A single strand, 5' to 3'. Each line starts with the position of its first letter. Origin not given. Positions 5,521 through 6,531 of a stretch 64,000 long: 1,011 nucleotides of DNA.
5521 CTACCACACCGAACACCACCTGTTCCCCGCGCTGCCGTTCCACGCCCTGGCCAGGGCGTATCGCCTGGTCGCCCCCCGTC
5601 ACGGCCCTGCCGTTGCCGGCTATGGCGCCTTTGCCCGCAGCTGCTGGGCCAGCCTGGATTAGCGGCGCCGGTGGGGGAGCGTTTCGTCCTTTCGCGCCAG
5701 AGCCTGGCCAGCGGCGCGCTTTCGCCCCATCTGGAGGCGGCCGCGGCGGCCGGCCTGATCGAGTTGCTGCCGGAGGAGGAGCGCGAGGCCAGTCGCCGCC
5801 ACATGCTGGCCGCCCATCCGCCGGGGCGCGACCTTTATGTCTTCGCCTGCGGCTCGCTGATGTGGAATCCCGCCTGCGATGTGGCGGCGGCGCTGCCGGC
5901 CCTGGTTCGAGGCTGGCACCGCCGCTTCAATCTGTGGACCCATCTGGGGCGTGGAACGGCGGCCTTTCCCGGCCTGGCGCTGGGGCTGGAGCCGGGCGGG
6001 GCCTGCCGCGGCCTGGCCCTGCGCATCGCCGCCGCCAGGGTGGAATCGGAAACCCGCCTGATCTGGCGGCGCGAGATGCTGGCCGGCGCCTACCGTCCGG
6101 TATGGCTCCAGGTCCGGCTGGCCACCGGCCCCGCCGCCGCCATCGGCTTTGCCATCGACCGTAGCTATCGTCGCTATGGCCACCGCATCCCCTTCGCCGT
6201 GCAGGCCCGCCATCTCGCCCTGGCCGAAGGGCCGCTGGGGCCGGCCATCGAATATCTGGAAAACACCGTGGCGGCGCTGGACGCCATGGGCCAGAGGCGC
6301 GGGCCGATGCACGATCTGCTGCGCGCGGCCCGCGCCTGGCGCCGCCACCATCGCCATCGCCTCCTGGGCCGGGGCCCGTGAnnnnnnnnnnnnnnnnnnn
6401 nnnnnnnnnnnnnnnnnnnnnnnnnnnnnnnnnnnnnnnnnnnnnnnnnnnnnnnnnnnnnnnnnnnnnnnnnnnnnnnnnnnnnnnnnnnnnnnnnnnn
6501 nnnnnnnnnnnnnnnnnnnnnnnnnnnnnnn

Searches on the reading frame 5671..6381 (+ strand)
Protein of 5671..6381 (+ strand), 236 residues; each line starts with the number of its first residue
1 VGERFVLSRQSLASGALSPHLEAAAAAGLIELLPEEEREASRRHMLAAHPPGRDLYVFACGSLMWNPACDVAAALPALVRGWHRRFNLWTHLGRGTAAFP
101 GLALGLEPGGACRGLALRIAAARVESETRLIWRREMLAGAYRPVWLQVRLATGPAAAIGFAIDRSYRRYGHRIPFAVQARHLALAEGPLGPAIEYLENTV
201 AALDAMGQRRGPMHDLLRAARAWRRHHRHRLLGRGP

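Call 38: search_protein_families(library=pfam, proteins=[window:5671-6381:+], max_evalue=0.00001)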
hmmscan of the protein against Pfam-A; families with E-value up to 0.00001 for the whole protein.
window:5671-6381:+ (236 aa): 1 family
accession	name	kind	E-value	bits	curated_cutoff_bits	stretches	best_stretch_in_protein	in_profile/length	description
PF04752.17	ChaC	-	1.4e-23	84.3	21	1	56-208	2-161/176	ChaC-like protein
